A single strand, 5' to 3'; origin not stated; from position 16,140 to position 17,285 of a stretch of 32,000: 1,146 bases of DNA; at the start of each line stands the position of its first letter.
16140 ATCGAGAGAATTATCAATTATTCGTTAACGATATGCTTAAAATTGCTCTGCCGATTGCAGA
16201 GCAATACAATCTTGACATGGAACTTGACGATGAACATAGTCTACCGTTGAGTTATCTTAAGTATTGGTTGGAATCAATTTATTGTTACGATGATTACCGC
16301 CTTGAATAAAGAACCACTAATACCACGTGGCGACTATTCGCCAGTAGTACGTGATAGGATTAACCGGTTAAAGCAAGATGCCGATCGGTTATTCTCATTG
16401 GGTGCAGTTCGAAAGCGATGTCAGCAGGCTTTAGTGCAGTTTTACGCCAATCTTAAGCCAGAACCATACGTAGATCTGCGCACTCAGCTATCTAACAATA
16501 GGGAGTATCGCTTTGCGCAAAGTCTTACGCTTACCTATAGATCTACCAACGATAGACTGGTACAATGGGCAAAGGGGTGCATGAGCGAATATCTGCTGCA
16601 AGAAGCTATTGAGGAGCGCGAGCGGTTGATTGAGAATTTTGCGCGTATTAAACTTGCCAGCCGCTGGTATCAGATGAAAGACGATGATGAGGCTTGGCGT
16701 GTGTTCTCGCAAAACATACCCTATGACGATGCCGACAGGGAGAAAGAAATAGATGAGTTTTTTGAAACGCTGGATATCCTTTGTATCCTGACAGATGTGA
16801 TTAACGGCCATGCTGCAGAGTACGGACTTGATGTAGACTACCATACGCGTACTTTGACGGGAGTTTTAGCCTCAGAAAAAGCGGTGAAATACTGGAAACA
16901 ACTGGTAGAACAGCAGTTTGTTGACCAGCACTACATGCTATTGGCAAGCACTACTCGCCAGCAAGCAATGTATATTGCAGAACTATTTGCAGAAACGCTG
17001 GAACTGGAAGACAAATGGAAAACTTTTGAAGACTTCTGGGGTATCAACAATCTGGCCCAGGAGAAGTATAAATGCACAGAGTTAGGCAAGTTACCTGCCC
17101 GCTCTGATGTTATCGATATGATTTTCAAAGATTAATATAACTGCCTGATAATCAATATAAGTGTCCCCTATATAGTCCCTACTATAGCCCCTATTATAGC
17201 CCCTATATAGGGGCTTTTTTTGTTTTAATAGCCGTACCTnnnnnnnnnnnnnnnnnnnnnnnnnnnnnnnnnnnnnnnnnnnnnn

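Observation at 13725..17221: Self-contained module: AAA+/DUF4143 ATPase divergent from two overlapping orphan ORFs - best candidate for an undescribed conflict/defence-type system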

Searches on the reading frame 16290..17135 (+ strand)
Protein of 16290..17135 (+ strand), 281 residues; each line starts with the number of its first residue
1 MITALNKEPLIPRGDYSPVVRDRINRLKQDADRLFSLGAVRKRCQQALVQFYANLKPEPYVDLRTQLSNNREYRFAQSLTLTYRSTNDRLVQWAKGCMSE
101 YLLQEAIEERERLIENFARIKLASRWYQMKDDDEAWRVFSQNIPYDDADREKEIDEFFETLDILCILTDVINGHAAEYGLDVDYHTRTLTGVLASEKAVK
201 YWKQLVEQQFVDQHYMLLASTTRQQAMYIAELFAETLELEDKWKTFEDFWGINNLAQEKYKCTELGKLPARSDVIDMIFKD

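Call 3: search_protein_families(library=pfam, proteins=[window:16290-17135:+], max_evalue=0.1)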
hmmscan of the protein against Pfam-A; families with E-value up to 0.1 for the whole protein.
window:16290-17135:+ (281 aa): 1 family
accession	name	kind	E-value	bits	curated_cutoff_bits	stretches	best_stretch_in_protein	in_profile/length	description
PF07675.18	Cleaved_Adhesin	-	0.074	13.4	21.4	0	195-238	76-119/174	Cleaved Adhesin Domain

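Call 4: search_protein_families(library=padloc, proteins=[window:16290-17135:+], max_evalue=0.1)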
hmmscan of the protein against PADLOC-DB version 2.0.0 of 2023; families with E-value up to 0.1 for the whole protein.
window:16290-17135:+ (281 aa): 1 family
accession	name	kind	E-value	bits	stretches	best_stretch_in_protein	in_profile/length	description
PDLC01694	typeIV_Cas11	-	0.0011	17.1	1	107-161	7-59/114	Cas11_0_IV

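Call 9: search_protein_families(library=phrogs, proteins=[window:16290-17135:+], max_evalue=0.01)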
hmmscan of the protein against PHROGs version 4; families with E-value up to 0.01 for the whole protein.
window:16290-17135:+ (281 aa): 0 families

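Call 10: search_protein_families(library=ncbifam, proteins=[window:16290-17135:+], max_evalue=0.01)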
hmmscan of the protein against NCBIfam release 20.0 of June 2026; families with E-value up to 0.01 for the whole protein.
window:16290-17135:+ (281 aa): 0 families

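Call 12: find_homologous_proteins(query=window:16290-17135:+, max_evalue=0.001)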
Query window:16290-17135:+ (281 aa): 165 proteins with E <= 0.001 among 921 candidates; the best 120 are listed.
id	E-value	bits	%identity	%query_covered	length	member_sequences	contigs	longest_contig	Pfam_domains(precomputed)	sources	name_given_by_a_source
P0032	1.8e-180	617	97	100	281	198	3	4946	-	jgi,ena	-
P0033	6.9e-177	605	95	100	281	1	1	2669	-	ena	-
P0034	2.4e-164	564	89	99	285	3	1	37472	-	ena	-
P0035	4.7e-153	527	83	100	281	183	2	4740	-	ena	-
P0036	2.7e-152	524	83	100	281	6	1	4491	-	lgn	-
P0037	1.1e-148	512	80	100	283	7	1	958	-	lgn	-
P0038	1.4e-120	420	80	83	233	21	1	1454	-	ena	-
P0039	4.1e-110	386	95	65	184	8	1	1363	-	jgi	jgi:hypothetical protein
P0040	7.3e-103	362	88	65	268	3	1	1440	-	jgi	jgi:hypothetical protein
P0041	3.1e-102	360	86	65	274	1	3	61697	-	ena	-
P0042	1.9e-100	354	83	68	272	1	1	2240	-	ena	-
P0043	5.1e-100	353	84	66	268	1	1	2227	-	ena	-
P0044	6.3e-100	352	84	66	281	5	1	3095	-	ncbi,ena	-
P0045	1.2e-85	306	73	65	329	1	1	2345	-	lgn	-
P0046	5.7e-85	303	73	65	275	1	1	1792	-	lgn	-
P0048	3.6e-74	268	66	65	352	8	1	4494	-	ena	-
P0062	3.6e-68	248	62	60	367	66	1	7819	-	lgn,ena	-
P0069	4.1e-66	242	55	74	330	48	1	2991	-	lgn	-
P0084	9.8e-65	237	60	61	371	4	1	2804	-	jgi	jgi:hypothetical protein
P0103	2.0e-64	236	59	62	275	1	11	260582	-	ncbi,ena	-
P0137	3.8e-40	156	77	36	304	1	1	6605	-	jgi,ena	-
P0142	1.2e-37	148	74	33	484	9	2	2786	-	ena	-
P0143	8.5e-37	145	75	33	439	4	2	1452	-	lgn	-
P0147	3.7e-36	143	74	33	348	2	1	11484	-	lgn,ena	-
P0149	5.4e-35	140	48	57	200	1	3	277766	-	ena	-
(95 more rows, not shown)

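Call 22: find_encoding_contigs(protein=P0103, flank=10000, max_places=3)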
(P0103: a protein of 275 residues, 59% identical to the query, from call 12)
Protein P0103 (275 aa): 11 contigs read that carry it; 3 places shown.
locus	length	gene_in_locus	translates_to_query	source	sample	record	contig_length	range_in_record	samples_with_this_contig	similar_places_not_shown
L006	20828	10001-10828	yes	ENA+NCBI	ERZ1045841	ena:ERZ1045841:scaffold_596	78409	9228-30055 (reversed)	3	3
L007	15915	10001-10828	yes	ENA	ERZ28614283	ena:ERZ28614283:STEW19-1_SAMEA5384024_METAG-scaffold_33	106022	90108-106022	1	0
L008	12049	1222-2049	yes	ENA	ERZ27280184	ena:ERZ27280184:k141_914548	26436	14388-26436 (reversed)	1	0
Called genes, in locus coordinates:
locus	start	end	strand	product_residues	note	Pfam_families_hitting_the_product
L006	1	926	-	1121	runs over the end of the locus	PF11028:TMEM260_N, PF28497:DUF8416, PF28495:TMEM260_2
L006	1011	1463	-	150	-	PF09335:VTT_dom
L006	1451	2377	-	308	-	-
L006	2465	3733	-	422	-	PF02844:GARS_N, PF01071:GARS_A, PF02786:CPSase_L_D2 (faint), PF02655:ATP-grasp_3 (weak), PF02843:GARS_C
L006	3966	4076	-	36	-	PF20096:DUF6486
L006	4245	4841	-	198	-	PF18291:HU-HIG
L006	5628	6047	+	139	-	-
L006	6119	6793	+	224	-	PF24447:RE_BanI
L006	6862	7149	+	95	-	PF20482:DUF6722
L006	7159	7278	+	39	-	-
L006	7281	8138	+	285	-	PF14338:Mrr_N, PF04471:Mrr_cat, PF22722:NA-iREase1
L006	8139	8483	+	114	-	PF00145:DNA_methylase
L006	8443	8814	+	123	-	PF14338:Mrr_N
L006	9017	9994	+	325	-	-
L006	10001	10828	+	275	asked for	-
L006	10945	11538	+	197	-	-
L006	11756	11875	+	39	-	-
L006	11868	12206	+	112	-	-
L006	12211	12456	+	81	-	-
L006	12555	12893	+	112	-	-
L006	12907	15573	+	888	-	PF08800:BT4734-like_N (faint)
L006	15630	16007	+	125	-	-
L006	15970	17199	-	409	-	PF01842:ACT (faint), PF13740:ACT_6, PF21086:ACT_PSP_2 (faint), PF00702:Hydrolase, PF12710:HAD, PF08282:Hydrolase_3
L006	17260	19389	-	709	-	PF00930:DPPIV_N, PF26549:Tricorn_N (faint), PF07676:PD40 (faint), PF02129:Peptidase_S15 (weak), PF00326:Peptidase_S9, PF01738:DLH (weak)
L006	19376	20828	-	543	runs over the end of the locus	PF22020:RlmL_1st, PF02926:THUMP, PF01170:UPF0020, PF02384:N6_Mtase (weak), PF05175:MTS (faint)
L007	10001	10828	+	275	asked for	-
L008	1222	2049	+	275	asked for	-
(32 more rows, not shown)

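Call 40: predict_structure(alignment_id=A3)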
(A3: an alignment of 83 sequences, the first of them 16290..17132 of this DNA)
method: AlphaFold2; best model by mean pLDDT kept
length: 281 residues; sequences in the alignment: 83
mean_pLDDT: 75.7   pTM: 0.62
mean pLDDT of the five models: 75.7, 74.7, 74.5, 71.5, 69.0
residues with pLDDT >= 90: 54; 70-90: 130; 50-70: 79; < 50: 18
segments of 3 or more residues with pLDDT < 50: 1-9, 241-247
pLDDT, mean of each block of 10 residues (from residue 1): 37 70 87 83 87 72 72 91 90 85 89 92 81 86 90 93 92 86 66 64 77 69 66 62 47 62 70 61 41
secondary structure, 60 per line:
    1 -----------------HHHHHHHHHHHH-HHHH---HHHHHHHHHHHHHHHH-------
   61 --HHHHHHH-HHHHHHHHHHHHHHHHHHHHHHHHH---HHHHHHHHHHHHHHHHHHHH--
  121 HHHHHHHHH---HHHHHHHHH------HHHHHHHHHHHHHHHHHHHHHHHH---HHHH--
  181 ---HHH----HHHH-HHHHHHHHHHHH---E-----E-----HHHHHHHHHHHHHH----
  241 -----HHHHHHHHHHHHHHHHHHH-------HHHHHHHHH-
elements in order: H18-29 H31-34 H38-53 H63-69 H71-95 H99-118 H121-129 H133-141 H148-171 H175-178 H191-194 H196-207 H223-236 H246-264 H272-280

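Call 45: fold_search(model_id=the predicted structure, library=pdb)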
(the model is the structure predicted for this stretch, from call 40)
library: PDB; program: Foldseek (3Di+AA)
matches with E <= 10: 65; with E <= 0.001: 0
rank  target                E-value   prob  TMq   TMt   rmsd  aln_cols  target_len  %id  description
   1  7xgg_A                2.7e+00  0.11  0.16  0.25  14.3       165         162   19  Crystal structure of BCL-xL in complex with computationally designed inhibitor protein (released 2022-07-20)
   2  5l0g_B                3.2e+00  0.16  0.18  0.28  14.6       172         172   11  Human metavinculin MVt Q971R, R975D, T978R mutant (residues 959-1134) in complex with PIP2 (released 2016-08-31)
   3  7xge_A                3.2e+00  0.09  0.16  0.22  14.6       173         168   17  Crystal structure of MCL-1 in complex with computationally designed inhibitor protein (released 2022-07-20)
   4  4uos                  3.4e+00  0.15  0.20  0.27  15.2       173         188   11  Thermodynamic hyperstability in parametrically designed helical bundles (released 2014-11-05)
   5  8dt0_B                3.5e+00  0.11  0.16  0.29  13.0       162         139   12  Scaffolding protein functional sites using deep learning (released 2022-08-10)
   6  5l0g_D                4.0e+00  0.15  0.18  0.28  13.7       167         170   13  Human metavinculin MVt Q971R, R975D, T978R mutant (residues 959-1134) in complex with PIP2 (released 2016-08-31)
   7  6e6a_B                4.2e+00  0.13  0.20  0.30  11.1       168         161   13  Triclinic crystal form of IncA G144A point mutant (released 2019-07-10)
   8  8dt0_A                4.2e+00  0.09  0.16  0.27  12.7       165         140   13  Scaffolding protein functional sites using deep learning (released 2022-08-10)
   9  5l0d_C                4.4e+00  0.15  0.18  0.29  14.7       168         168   12  Human Metavinculin(residues 959-1130) in complex with PIP2 (released 2016-08-31)
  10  1f1m_A                4.8e+00  0.09  0.18  0.26  13.3       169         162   14  CRYSTAL STRUCTURE OF OUTER SURFACE PROTEIN C (OSPC) (released 2001-04-04)
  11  9crw_A                5.0e+00  0.05  0.15  0.18  26.5       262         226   10  Crystal structure of the Candida albicans kinesin-8 proximal tail domain (released 2024-09-04)
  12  4k0d_A                5.2e+00  0.08  0.16  0.26  14.8       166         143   12  Periplasmic sensor domain of sensor histidine kinase, Adeh_2942 (released 2013-06-12)
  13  5c21_A                5.4e+00  0.04  0.14  0.15  34.2       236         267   15  Crystal structure of native HlyD from E. coli (released 2016-02-17)
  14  9f1v                  5.9e+00  0.04  0.14  0.16  16.5       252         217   15  Crystal structure of Borrelia burgdorferi CspZ-YA (released 2025-04-16)
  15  4bg0                  5.9e+00  0.03  0.13  0.16  15.8       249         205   16  Crystal structure of complement factors H and FHL-1 binding protein BBH06 or CRASP-2 from Borrelia burgdorferi (released 2014-04-09)
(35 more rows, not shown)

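Call 46: search_protein_families(library=pfam, proteins=[P0137, P0142, P0143, P0147, P0149, P0062, P0048, P0045, P0069, P0084], max_evalue=0.05)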
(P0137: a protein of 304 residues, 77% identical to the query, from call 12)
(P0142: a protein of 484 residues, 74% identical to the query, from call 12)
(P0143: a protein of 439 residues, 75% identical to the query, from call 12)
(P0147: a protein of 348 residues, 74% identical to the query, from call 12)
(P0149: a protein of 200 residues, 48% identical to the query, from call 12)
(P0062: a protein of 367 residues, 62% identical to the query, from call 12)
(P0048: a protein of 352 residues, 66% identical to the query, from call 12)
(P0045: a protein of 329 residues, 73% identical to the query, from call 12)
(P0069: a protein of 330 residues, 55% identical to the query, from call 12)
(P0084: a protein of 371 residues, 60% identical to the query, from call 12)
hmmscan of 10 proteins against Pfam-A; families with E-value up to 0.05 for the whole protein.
P0137 (304 aa): 0 families

P0142 (484 aa): 0 families

P0143 (439 aa): 0 families

P0147 (348 aa): 0 families

P0149 (200 aa): 0 families

P0062 (367 aa): 0 families

P0048 (352 aa): 0 families

P0045 (329 aa): 0 families

P0069 (330 aa): 0 families

P0084 (371 aa): 0 families

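Call 47: find_encoding_contigs(protein=P0149, flank=10000, max_places=2)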
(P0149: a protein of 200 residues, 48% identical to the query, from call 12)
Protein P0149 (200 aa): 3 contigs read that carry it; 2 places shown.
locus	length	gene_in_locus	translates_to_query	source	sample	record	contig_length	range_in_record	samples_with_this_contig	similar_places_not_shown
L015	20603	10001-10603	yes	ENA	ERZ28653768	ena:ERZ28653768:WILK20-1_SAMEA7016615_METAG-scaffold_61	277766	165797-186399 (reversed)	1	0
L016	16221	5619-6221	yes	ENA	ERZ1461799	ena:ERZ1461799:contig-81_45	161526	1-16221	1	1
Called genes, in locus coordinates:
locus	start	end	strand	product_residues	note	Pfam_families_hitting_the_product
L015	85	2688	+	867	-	PF00686:CBM_20, PF02446:Glyco_hydro_77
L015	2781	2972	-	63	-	-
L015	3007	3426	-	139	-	-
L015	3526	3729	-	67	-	-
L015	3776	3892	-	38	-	PF20096:DUF6486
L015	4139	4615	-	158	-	PF14848:HU-DNA_bdg (faint), PF18291:HU-HIG, PF00216:Bac_DNA_binding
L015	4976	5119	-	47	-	-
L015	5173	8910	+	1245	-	PF23653:DUF7149, PF25120:DUF7814, PF20473:MmeI_Mtase (weak), PF07669:Eco57I, PF12950:TaqI_C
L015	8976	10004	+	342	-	-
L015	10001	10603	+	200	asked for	-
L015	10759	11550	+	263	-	PF02498:Bro-N, PF03374:ANT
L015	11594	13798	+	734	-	-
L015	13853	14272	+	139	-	-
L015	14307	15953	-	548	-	-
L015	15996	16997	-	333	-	-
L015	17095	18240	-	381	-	PF28535:DUF8431, PF03372:Exo_endo_phos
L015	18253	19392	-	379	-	PF00072:Response_reg, PF00512:HisKA (weak), PF02518:HATPase_c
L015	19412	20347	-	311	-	PF01370:Epimerase, PF04321:RmlD_sub_bind (weak), PF07993:NAD_binding_4 (faint), PF16363:GDP_Man_Dehyd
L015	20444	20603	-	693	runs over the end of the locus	PF00512:HisKA, PF02518:HATPase_c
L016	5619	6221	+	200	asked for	-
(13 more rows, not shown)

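Call 48: find_encoding_contigs(protein=P0147, flank=10000, max_places=2)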
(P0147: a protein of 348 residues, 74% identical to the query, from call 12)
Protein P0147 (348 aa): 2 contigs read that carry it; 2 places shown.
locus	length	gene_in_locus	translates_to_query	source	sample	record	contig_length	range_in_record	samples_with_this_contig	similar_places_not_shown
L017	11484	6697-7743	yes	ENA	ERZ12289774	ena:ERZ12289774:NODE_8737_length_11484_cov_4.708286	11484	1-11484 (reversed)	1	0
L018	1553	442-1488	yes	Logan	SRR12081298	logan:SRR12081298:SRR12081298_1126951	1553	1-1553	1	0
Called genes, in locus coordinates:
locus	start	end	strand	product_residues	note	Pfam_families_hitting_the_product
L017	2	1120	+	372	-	?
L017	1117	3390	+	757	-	PF03235:GmrSD_N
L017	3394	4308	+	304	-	PF13280:WYL, PF25583:WCX (weak)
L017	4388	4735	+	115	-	PF08797:HIRAN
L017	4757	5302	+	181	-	PF08238:Sel1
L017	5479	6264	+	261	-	PF01797:Y1_Tnp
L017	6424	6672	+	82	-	-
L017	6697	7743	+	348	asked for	-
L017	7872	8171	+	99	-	-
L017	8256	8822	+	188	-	-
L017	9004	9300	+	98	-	-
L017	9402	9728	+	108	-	-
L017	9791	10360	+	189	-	-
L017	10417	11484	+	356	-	?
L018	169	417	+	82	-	-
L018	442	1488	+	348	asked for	-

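Call 60: find_related_loci(query=A3, collection=viral_contigs, flank=10000)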
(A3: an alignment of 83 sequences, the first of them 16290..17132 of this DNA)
Query A3 (281 aa) in viral_contigs; peptide patterns used: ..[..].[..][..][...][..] (x = any residue, [..] = any of these).
28 stretches matched a pattern, but none encodes a relative of the query by tblastn (E <= 1e-3).

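Call 61: find_related_loci(query=A3, collection=metagenome_contigs, flank=10000)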
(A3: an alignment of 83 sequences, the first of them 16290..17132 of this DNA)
Query A3 (281 aa) in metagenome_contigs; peptide patterns used: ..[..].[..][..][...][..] (x = any residue, [..] = any of these).
227 stretches matched a pattern; 36 encode a relative of the query (tblastn E <= 1e-3); 36 distinct loci.
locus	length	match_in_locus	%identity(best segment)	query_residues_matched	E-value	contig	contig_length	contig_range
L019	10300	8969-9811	99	1-281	0e+0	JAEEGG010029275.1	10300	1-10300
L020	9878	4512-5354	99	1-281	0e+0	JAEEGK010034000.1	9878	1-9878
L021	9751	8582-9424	98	1-281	0e+0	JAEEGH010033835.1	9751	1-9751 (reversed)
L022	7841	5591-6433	97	1-281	0e+0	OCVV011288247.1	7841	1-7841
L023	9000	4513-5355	96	1-281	0e+0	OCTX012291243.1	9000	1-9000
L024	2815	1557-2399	82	1-281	8e-169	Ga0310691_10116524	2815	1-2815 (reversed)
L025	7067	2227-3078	82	2-281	6e-159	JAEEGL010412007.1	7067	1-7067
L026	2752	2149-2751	93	1-201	2e-133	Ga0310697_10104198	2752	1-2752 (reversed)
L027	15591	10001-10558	84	1-186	1e-106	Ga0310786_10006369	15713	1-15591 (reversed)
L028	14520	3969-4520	66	1-184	1e-77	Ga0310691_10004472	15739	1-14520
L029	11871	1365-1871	62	16-184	3e-73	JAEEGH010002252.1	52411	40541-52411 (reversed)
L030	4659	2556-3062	62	16-184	3e-73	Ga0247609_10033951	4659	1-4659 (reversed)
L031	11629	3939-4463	61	10-184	3e-71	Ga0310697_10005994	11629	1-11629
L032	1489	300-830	59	10-186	2e-75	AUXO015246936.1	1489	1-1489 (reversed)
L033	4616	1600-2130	57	10-186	1e-65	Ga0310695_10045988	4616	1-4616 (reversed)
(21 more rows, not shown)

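Call 64: search_protein_families(library=pfam, proteins=[L015:8976-10001:+, L015:11594-13798:+, L017:6424-6672:+, L006:10945-11538:+], max_evalue=0.01)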
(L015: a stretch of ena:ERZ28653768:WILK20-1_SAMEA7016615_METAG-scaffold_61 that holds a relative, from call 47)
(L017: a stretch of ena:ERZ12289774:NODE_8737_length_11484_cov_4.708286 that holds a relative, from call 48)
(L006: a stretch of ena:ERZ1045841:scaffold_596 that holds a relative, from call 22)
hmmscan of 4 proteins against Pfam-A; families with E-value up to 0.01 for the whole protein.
L015:8976-10001:+ (342 aa): 1 family
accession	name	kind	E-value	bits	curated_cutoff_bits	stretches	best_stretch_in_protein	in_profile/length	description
PF22618.1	RskA_N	-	0.0067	17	27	0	284-304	24-44/48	Anti-sigma-K factor RskA, N-terminal domain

L015:11594-13798:+ (734 aa): 0 families

L017:6424-6672:+ (82 aa): 0 families

L006:10945-11538:+ (197 aa): 0 families

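Call 83: fold_search(model_id=the predicted structure, library=viral)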
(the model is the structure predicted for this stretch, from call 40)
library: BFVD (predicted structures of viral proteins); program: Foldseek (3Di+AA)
matches with E <= 10: 77; with E <= 0.001: 0
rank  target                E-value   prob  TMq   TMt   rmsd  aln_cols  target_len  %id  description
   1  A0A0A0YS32            1.3e+00  0.04  0.10  0.12  31.4       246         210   13  Uncharacterized protein [Erwinia phage phiEa2809]
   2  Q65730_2              1.7e+00  0.05  0.13  0.05  27.1       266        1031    9  Genome polyprotein [Brome streak virus (strain 11-Cal)]
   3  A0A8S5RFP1            2.0e+00  0.04  0.11  0.13  19.9       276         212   15  Uncharacterized protein [virus sp. ctL1g6]
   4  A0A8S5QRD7            2.3e+00  0.10  0.14  0.16  14.2       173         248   14  Uncharacterized protein [Myoviridae sp. ctoNH1]
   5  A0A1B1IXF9            2.6e+00  0.03  0.10  0.13  29.1       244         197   15  Uncharacterized protein [Citrobacter phage vB_CfrM_CfP1]
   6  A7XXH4                2.7e+00  0.06  0.16  0.19  17.9       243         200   15  Uncharacterized protein [Thermus phage P74-26]
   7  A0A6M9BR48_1          3.0e+00  0.04  0.16  0.05  31.4       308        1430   11  Genome polyprotein [Pittosporum tobira picorna-like virus]
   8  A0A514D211            3.1e+00  0.06  0.16  0.16  18.6       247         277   10  (no name in the UniProt tables at hand)
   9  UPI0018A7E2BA         3.2e+00  0.03  0.12  0.10  34.0       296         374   11  (no name look-up for this kind of identifier)
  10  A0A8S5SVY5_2          3.2e+00  0.03  0.13  0.06  25.2       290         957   14  Tail tape measure protein [Siphoviridae sp. ctHOG1]
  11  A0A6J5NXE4            3.4e+00  0.03  0.11  0.13  44.2       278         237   15  Uncharacterized protein [uncultured Caudovirales phage]
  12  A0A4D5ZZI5            3.7e+00  0.06  0.17  0.15  16.2       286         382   10  (no name in the UniProt tables at hand)
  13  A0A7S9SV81            3.8e+00  0.05  0.15  0.18  18.4       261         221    9  (no name in the UniProt tables at hand)
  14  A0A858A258            4.0e+00  0.06  0.18  0.07  20.5       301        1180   13  MC006L [Molluscum contagiosum virus]
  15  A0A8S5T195            4.0e+00  0.03  0.11  0.10  18.4       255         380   10  Uncharacterized protein [Myoviridae sp. ctWb16]
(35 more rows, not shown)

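Call 96: search_solved_structures(query=A3, max_evalue=10)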
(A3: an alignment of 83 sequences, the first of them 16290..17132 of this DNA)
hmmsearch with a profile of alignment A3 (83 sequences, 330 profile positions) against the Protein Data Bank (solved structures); distinct sequences matched with E-value up to 10: 1.
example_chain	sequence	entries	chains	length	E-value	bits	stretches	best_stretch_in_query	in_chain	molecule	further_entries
8fkr_NF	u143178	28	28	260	2.8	10.7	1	177-316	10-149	Ribosome biogenesis protein NSA2 homolog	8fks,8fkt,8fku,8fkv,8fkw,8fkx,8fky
